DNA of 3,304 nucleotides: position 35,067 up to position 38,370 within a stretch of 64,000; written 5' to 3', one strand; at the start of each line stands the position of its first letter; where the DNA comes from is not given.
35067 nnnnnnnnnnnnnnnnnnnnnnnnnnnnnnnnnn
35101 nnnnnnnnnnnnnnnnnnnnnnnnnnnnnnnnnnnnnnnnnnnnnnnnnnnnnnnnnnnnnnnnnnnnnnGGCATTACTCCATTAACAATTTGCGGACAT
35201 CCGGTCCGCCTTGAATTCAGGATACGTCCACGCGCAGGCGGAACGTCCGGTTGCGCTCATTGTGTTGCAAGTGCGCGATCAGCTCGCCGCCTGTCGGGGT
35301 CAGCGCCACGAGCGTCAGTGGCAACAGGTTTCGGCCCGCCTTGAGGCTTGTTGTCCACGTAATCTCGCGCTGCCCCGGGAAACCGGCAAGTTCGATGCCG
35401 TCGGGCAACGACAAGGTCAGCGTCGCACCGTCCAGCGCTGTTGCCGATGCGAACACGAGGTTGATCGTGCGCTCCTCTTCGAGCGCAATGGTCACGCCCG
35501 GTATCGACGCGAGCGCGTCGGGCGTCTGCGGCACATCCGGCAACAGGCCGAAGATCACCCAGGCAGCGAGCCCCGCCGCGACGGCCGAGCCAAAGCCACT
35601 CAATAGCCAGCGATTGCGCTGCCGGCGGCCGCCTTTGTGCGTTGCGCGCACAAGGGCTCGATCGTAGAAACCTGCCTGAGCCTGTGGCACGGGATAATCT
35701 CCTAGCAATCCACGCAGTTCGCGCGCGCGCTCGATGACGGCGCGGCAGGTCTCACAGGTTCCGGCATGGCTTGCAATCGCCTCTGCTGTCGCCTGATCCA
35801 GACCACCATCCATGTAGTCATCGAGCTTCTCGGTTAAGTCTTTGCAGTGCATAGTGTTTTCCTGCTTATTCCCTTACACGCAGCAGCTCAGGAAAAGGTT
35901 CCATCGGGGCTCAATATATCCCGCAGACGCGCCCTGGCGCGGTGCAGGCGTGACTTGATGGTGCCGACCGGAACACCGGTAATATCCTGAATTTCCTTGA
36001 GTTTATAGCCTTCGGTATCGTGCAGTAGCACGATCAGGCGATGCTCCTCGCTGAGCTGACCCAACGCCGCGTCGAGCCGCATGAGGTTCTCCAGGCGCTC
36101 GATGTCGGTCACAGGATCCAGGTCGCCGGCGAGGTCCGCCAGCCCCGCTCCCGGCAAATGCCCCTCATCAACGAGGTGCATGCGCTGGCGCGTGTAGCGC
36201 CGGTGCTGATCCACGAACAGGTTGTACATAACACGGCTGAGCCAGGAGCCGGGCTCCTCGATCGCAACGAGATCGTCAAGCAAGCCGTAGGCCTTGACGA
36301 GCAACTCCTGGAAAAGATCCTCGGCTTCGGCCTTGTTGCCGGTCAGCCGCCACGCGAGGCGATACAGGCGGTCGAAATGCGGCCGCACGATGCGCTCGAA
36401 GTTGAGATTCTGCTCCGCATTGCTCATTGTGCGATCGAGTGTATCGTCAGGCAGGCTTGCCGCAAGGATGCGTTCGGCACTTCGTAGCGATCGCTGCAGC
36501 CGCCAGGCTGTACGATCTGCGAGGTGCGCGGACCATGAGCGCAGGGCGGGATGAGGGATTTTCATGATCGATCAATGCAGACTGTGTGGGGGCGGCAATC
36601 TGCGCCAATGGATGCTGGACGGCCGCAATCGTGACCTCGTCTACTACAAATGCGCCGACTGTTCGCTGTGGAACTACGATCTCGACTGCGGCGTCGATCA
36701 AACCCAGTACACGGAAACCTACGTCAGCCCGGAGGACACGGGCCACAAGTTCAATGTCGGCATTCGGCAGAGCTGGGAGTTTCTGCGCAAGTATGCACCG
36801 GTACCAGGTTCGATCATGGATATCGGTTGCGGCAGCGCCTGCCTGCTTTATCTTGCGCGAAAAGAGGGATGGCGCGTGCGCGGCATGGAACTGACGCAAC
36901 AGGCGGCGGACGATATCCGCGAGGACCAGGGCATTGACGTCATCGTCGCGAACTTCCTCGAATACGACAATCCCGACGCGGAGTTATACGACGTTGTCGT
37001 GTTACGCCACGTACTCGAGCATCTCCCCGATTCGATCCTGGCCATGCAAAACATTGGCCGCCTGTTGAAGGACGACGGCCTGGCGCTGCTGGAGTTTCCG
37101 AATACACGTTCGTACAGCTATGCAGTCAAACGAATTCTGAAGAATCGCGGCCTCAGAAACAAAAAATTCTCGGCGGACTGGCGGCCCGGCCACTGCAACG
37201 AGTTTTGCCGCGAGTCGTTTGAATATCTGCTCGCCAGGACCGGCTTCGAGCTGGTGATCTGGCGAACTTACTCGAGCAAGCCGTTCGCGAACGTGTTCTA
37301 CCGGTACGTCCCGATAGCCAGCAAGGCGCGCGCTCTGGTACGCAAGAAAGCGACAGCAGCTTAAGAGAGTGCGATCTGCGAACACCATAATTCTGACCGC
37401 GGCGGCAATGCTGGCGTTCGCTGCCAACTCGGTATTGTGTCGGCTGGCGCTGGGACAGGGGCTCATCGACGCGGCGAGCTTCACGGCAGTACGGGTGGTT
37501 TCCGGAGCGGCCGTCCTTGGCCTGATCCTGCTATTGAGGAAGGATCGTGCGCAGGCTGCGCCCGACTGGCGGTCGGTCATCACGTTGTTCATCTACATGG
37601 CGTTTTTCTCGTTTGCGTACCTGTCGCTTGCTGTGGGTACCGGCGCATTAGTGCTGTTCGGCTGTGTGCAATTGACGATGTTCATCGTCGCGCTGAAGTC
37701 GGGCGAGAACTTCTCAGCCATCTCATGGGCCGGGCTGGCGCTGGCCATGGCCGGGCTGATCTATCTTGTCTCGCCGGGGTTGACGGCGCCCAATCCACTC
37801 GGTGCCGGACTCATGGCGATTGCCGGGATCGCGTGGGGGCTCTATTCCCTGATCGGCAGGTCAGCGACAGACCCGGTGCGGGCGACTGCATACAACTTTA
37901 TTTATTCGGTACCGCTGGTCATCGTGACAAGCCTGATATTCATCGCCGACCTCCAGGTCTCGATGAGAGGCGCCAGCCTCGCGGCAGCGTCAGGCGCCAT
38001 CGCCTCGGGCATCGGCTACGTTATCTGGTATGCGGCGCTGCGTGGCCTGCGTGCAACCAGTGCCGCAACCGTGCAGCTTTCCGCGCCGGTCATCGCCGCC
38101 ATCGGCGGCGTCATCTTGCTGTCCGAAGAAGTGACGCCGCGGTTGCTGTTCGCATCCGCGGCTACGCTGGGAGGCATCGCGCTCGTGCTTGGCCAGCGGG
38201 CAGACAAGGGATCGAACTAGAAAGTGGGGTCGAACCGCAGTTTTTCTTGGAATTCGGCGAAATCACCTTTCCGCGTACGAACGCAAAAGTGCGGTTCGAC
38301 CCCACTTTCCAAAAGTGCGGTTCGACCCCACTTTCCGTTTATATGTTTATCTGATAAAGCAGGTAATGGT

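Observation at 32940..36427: ECF sigma / anti-sigma + hyper-acidic secreted protein + TPR-beta-barrel outer-membrane protein: candidate undescribed envelope export module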

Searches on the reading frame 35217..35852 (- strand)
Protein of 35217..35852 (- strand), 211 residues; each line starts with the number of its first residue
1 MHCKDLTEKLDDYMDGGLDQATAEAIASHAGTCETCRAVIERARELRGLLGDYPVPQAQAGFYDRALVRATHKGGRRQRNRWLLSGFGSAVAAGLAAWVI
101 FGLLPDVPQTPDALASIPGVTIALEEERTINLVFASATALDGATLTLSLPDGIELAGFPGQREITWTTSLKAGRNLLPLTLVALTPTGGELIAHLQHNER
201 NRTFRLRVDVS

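Call 3: search_protein_families(library=pfam, proteins=[window:35217-35852:-], max_evalue=0.1)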
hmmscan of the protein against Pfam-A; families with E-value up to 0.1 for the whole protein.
window:35217-35852:- (211 aa): 2 families
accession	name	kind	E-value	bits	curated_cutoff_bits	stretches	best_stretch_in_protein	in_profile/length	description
PF13490.11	zf-HC2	-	1.5e-07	31.9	22.2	1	3-37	1-35/35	Putative zinc-finger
PF10703.15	MoaF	-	0.092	13.1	23.3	0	134-168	18-53/108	MoaF N-terminal domain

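Call 4: search_protein_families(library=ncbifam, proteins=[window:35217-35852:-], max_evalue=0.1)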
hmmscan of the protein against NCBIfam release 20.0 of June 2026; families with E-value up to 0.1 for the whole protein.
window:35217-35852:- (211 aa): 4 families
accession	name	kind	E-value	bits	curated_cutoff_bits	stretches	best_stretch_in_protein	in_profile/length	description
TIGR03988.1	antisig_RsrA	equivalog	7.4e-06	26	62.5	1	3-51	2-50/77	mycothiol system anti-sigma-R factor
NF052368.1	antisigmaE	subfamily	0.00013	21.7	50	1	1-39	2-40/48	anti-sigma factor family protein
TIGR02451.1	anti_sig_ChrR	subfamily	0.00018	21.4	124.5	1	8-52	6-50/216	ChrR family anti-sigma-E factor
NF052375.1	antisigma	equivalog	0.00057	20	100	1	11-120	3-126/217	anti-sigma factor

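Call 81: search_solved_structures(query=window:35217-35852:-, max_evalue=10)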
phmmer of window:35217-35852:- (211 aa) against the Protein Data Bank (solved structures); distinct sequences matched with E-value up to 10: 15.
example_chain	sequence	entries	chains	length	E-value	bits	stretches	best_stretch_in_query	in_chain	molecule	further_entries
8rot_B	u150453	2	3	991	0.0033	20.3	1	8-116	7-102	CHAT domain-containing protein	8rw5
8rlz_A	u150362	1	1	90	0.2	14.5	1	8-49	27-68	Antisigma factor DdvA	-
7dm0_A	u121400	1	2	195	0.3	13.9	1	102-159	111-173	Biofilm-associated surface protein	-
1zzv_A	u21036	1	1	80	0.54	13.1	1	15-64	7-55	Iron(III) dicitrate transport protein fecA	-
1dkp_A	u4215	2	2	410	0.64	12.8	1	178-203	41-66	PHYTASE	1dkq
1dkm_A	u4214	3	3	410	0.66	12.8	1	178-203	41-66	PHYTASE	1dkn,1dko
4tsr_A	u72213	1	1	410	0.68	12.7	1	178-203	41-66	Periplasmic AppA protein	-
1dkl_A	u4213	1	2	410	0.69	12.7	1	178-203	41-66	PHYTASE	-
7z2t_A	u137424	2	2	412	0.69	12.7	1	178-203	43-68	Acidphosphatase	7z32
7z1j_A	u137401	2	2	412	0.7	12.7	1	178-203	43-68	Acidphosphatase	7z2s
7z3v_A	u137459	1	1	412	0.71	12.7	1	178-203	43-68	Acidphosphatase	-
7z2w_A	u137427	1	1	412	0.71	12.7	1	178-203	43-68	Acidphosphatase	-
7z2y_A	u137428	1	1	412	0.71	12.7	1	178-203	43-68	Acidphosphatase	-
3goc_A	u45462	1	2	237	0.75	12.6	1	104-148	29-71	Endonuclease V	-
2d1u_A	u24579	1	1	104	0.97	12.2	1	15-64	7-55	Iron(III) dicitrate transport protein fecA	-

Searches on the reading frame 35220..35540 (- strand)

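Call 62: search_protein_families(library=pfam, proteins=[window:35220-35540:-], max_evalue=10)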
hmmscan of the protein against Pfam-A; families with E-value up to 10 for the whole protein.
seq(107 aa): 1 family
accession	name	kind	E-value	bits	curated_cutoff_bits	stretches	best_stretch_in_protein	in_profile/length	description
PF10703.15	MoaF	-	0.03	14.7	23.3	1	30-64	18-53/108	MoaF N-terminal domain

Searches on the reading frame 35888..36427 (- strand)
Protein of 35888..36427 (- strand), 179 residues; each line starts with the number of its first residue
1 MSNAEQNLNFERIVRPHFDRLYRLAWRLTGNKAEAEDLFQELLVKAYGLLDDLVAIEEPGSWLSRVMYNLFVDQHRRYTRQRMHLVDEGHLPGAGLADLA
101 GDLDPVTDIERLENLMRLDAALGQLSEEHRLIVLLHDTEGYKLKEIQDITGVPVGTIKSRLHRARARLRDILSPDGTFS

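Call 3: search_protein_families(library=pfam, proteins=[window:35888-36427:-], max_evalue=0.1)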
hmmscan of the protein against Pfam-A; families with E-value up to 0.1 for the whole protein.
window:35888-36427:- (179 aa): 5 families
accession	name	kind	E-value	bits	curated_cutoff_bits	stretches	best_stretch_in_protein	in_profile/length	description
PF08281.18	Sigma70_r4_2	-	4.6e-16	58.6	25.7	1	116-168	2-54/54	Sigma-70, region 4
PF04542.20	Sigma70_r2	-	8e-13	48.4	24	1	14-80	2-70/71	Sigma-70 region 2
PF04545.22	Sigma70_r4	-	5.8e-11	42.2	24.1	1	121-169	1-49/50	Sigma-70, region 4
PF07638.17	Sigma70_ECF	-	0.00012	22.5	21.1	1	18-170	27-181/185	ECF sigma factor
PF13384.12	HTH_23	-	0.017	15.3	24.6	1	130-164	7-41/50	Homeodomain-like domain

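Call 4: search_protein_families(library=ncbifam, proteins=[window:35888-36427:-], max_evalue=0.1)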
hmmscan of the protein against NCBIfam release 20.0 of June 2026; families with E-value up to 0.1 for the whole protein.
window:35888-36427:- (179 aa): 95 families (the best 25 are shown)
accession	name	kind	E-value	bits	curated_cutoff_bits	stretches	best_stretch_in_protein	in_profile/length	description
NF007229.0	PRK09647.1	equivalog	5.6e-32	110.9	265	1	9-173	45-203/220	RNA polymerase sigma factor SigE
NF058625.1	sigma_PG0214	equivalog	2e-29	102.4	130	1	9-172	5-161/170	GFO_1088 family ECF-type sigma factor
TIGR02947.1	SigH_actino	hypoth_equivalog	2e-28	99.4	251.55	1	3-173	6-180/193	RNA polymerase sigma-70 factor, TIGR02947 family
TIGR02983.1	SigE-fam_strep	subfamily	2.9e-28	98.8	141.55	1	6-171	4-157/162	SigE family RNA polymerase sigma factor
NF009185.0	PRK12533.1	equivalog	9.1e-27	94.2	248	1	3-173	24-194/231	RNA polymerase sigma factor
NF009171.0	PRK12518.1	equivalog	4.4e-26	91.9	208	1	6-176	25-188/191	RNA polymerase sigma factor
NF009166.1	PRK12513.1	equivalog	1.1e-24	87.3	206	1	9-173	23-187/193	RNA polymerase sigma factor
NF007225.0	PRK09643.1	equivalog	1.6e-24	86.8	190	1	7-173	26-183/204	RNA polymerase sigma factor SigM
TIGR02948.1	SigW_bacill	equivalog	2.4e-24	86.5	243.1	1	9-171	19-183/187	RNA polymerase sigma factor SigW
NF007223.0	PRK09641.1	equivalog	1.1e-23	84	209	1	9-172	19-184/187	RNA polymerase sigma factor SigW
TIGR02937.1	sigma70-ECF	superfamily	2.5e-23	82.5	42.9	1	10-171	3-164/165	sigma-70 family RNA polymerase sigma factor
NF008888.0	PRK11922.1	equivalog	7e-23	81.5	204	1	4-173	26-197/231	RNA polymerase sigma factor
TIGR02950.1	SigM_subfam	subfamily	5.1e-21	75.2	147.95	1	11-172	3-158/159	RNA polymerase sigma factor, SigM family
NF007227.0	PRK09645.1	subfamily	1e-20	74.4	202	1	9-173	14-171/177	sigma-70 family RNA polymerase sigma factor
NF009198.0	PRK12546.1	equivalog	2e-20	73.3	270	1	14-172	13-161/188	RNA polymerase sigma factor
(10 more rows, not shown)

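Call 82: search_solved_structures(query=window:35888-36427:-, max_evalue=0.00001)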
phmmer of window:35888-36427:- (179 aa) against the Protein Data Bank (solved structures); distinct sequences matched with E-value up to 0.00001: 18.
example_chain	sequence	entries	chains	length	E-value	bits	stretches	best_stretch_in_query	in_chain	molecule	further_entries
6jcy_F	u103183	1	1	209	2.1e-24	89.8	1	5-173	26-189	ECF RNA polymerase sigma factor SigH,ECF RNA polymerase sigma factor SigE,ECF RNA polymera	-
9m9d_F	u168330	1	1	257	3.6e-24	89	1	9-173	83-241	ECF RNA polymerase sigma factor SigE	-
9m9e_F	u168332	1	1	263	3.8e-24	88.9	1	9-173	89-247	ECF RNA polymerase sigma factor SigE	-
9m98_F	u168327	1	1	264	3.9e-24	88.9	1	9-173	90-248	ECF RNA polymerase sigma factor SigE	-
5zx2_F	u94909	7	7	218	2.7e-23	86.2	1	5-173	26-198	ECF RNA polymerase sigma factor SigH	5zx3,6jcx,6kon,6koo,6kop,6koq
5wuq_A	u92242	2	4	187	5.1e-18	69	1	10-171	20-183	ECF RNA polymerase sigma factor SigW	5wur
6dv9_F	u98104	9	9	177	1.9e-14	57.4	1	15-172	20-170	ECF RNA polymerase sigma factor SigL | RNA polymerase sigma factor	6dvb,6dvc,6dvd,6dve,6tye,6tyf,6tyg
5fgm_A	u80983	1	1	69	1.5e-11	47.9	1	120-173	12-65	ECF RNA polymerase sigma factor SigR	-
5uxx_A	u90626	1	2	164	1.2e-10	45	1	23-175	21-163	RNA polymerase sigma factor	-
1h3l_A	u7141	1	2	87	2.5e-10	43.9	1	2-81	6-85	RNA POLYMERASE SIGMA FACTOR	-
4cxf_A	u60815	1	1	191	8e-09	39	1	10-175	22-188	RNA POLYMERASE SIGMA FACTOR CNRH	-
1or7_A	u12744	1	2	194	2.3e-08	37.5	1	33-170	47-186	RNA polymerase sigma-E factor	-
6in7_B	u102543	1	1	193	2.4e-08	37.5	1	10-174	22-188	RNA polymerase sigma-H factor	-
8z6g_B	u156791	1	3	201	2.8e-08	37.3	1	10-174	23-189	RNA polymerase sigma factor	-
6jbq_F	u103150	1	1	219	3.2e-08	37.1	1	33-170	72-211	ECF RNA polymerase sigma-E factor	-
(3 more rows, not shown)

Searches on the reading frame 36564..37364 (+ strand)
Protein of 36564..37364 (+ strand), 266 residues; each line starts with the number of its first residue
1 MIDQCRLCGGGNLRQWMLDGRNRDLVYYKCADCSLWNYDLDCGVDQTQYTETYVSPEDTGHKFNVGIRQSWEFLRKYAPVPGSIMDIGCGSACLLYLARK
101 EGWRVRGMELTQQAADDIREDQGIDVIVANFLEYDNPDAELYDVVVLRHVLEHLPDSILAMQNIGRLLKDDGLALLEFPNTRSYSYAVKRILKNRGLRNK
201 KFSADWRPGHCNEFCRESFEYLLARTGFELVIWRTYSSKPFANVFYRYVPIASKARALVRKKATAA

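Call 3: search_protein_families(library=pfam, proteins=[window:36564-37364:+], max_evalue=0.1)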
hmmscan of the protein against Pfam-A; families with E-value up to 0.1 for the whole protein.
window:36564-37364:+ (266 aa): 7 families
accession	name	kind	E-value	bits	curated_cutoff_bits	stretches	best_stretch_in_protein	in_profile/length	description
PF13489.12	Methyltransf_23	-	4.1e-23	82.4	27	1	71-231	13-162/164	Methyltransferase domain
PF08241.18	Methyltransf_11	-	8.1e-12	46.1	21.2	1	86-175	2-94/95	Methyltransferase domain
PF08242.18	Methyltransf_12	-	8.2e-12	46.2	30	1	85-173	1-97/98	Methyltransferase domain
PF13649.12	Methyltransf_25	-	3.4e-09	37.7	27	1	84-172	1-97/97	Methyltransferase domain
PF13847.12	Methyltransf_31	-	7.4e-07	29.4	27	1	83-180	6-113/145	Methyltransferase domain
PF07021.18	MetW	-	2.5e-05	24.4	21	1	73-196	6-127/193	Methionine biosynthesis protein MetW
PF07757.19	AdoMet_MTase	-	0.032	14.9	27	0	81-111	62-92/115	Predicted AdoMet-dependent methyltransferase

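Call 4: search_protein_families(library=ncbifam, proteins=[window:36564-37364:+], max_evalue=0.1)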
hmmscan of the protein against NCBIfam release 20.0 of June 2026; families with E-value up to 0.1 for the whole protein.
window:36564-37364:+ (266 aa): 14 families
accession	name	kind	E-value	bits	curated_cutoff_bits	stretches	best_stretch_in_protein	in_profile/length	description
TIGR01983.1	UbiG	equivalog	1.3e-08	34.5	102.95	1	83-188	52-163/228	bifunctional 2-polyprenyl-6-hydroxyphenol methylase/3-demethylubiquinol 3-O-methyltransferase UbiG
NF045667.1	MTase_DVU1556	equivalog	1.4e-07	31.1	155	1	83-177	25-120/213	DVU_1556 family methyltransferase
NF043040.1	corrin_prot_MT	hypoth_equivalog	1.1e-05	25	180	1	82-175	43-146/216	corrinoid protein-associated methyltransferase CpaM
TIGR02081.1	metW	equivalog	2.4e-05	24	189.5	1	78-206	11-137/194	methionine biosynthesis protein MetW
NF008686.0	PRK11705.1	equivalog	0.0011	18.2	400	1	83-177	170-266/383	cyclopropane fatty acyl phospholipid synthase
NF041675.1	sarc_dimgly_tmase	equivalog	0.002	18.1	550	1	84-174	70-167/278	sarcosine/dimethylglycine N-methyltransferase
NF004851.0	PRK06202.1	equivalog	0.0067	15.9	243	1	81-157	61-145/237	hypothetical protein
NF008992.0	PRK12335.1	equivalog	0.017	14.3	303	1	75-177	116-224/289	SAM-dependent methyltransferase TehB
NF001786.0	PRK00517.2-4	equivalog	0.019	14.1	327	1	69-121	132-184/277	50S ribosomal protein L11 methyltransferase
TIGR03534.1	RF_mod_PrmC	equivalog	0.025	14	199.1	0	81-117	89-127/253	peptide chain release factor N(5)-glutamine methyltransferase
NF041536.1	ArsM_DUF2284_UU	exception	0.035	12.4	575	1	83-175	79-179/459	arsenite methyltransferase/DUF2284 domain selenoprotein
NF001785.0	PRK00517.2-2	equivalog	0.042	13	188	1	83-117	148-183/282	50S ribosomal protein L11 methyltransferase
NF047853.1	tRm6a37MtseTrmN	equivalog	0.055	13.2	350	1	77-146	38-119/244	tRNA(1)(Val) (adenine(37)-N(6))-methyltransferase TrmN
TIGR02021.1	BchM-ChlM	equivalog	0.066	12.6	158.9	1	82-158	56-135/218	magnesium protoporphyrin IX methyltransferase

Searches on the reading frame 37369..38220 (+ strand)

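Call 3: search_protein_families(library=pfam, proteins=[window:37369-38220:+], max_evalue=0.1)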
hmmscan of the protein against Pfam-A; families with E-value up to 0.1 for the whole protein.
window:37369-38220:+ (283 aa): 1 family
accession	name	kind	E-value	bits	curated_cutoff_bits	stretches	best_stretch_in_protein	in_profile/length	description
PF00892.27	EamA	-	7.2e-19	68.8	28.2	2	145-274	3-134/135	EamA-like transporter family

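Call 4: search_protein_families(library=ncbifam, proteins=[window:37369-38220:+], max_evalue=0.1)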
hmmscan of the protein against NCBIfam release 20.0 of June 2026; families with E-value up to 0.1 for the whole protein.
window:37369-38220:+ (283 aa): 3 families
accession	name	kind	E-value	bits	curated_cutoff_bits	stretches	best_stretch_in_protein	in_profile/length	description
TIGR00950.1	2A78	equivalog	3e-11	43.2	230.2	1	36-268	18-261/264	carboxylate/amino acid/amine transporter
NF008432.0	PRK11272.1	equivalog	1.8e-07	30.7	270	1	93-274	101-286/294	drug/metabolite exporter YedA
NF008676.0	PRK11689.1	equivalog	0.0044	16.2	194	1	102-258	106-272/297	aromatic amino acid DMT transporter YddG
